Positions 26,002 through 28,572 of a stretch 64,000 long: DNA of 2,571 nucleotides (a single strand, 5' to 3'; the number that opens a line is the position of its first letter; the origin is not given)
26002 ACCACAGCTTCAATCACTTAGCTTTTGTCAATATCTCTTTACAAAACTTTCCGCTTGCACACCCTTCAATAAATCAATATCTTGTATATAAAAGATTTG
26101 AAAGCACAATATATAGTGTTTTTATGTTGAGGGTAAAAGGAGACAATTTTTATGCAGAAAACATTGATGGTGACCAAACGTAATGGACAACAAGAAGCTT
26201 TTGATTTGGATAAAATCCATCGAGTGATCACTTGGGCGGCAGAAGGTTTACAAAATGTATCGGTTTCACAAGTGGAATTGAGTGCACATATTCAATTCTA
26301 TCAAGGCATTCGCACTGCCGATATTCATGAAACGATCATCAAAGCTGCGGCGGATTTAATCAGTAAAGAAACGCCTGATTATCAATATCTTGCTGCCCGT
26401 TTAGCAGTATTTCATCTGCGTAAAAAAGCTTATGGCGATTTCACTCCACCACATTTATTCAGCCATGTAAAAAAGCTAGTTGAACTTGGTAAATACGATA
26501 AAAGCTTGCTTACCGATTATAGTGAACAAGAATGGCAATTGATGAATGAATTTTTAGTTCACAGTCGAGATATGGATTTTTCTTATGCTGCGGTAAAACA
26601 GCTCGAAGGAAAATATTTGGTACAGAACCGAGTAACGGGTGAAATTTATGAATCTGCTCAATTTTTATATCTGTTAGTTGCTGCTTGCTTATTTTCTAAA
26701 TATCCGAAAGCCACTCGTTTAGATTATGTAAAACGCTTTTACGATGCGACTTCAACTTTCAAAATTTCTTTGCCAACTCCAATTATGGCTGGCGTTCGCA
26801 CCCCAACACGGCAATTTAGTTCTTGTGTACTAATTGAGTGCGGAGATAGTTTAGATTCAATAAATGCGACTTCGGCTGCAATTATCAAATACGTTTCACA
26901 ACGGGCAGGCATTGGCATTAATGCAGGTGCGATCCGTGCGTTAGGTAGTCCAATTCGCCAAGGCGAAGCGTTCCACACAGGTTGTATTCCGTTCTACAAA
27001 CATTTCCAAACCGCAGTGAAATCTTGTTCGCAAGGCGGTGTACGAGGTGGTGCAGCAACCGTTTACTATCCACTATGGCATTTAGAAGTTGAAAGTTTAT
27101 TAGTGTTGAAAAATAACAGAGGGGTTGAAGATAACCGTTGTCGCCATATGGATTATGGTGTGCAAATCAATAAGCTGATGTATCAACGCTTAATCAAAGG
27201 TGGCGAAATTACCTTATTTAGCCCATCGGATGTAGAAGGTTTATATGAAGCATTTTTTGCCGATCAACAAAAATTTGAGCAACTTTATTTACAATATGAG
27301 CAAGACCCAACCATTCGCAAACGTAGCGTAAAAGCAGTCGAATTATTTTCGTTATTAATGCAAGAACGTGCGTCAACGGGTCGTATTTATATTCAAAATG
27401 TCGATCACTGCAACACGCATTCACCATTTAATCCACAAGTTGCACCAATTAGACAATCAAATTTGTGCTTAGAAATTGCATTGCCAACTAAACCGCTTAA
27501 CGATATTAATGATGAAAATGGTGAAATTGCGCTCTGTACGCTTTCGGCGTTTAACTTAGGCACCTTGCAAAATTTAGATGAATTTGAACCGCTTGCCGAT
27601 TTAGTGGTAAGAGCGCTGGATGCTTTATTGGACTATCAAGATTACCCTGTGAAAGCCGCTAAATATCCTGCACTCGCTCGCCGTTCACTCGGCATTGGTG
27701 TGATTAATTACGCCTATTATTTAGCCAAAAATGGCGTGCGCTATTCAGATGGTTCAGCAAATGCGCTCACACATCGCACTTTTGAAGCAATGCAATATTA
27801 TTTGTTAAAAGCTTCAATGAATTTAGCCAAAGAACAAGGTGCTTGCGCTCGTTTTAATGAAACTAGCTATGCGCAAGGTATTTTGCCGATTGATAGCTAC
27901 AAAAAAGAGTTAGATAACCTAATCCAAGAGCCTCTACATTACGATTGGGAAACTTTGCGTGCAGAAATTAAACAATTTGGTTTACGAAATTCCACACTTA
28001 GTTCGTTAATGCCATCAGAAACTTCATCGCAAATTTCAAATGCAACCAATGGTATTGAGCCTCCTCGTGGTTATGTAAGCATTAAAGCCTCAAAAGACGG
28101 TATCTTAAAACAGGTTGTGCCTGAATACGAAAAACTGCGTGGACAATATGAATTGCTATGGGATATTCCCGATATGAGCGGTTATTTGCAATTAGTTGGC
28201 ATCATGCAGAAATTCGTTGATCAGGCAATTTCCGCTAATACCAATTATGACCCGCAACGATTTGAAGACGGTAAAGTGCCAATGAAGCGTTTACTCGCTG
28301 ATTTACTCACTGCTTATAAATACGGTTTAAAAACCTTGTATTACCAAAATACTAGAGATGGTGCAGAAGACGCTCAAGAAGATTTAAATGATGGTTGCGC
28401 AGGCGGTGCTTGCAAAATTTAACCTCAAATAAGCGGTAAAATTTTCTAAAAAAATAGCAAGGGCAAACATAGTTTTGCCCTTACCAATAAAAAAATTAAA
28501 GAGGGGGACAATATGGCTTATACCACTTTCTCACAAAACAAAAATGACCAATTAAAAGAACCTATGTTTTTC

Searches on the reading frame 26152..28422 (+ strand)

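Call 63: search_protein_families(library=pfam, proteins=[window:26152-28422:+], max_evalue=0.00001)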
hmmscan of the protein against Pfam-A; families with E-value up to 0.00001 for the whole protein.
window:26152-28422:+ (756 aa): 3 families
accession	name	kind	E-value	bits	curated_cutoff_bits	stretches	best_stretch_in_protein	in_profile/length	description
PF02867.20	Ribonuc_red_lgC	-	6e-140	467.8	23.9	1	223-731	1-522/523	Ribonucleotide reductase, barrel domain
PF00317.26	Ribonuc_red_lgN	-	1e-15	58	28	1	141-219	1-76/77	Ribonucleotide reductase, all-alpha domain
PF03477.21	ATP-cone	-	6.3e-15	55.9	25.8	1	6-92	2-88/88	ATP cone domain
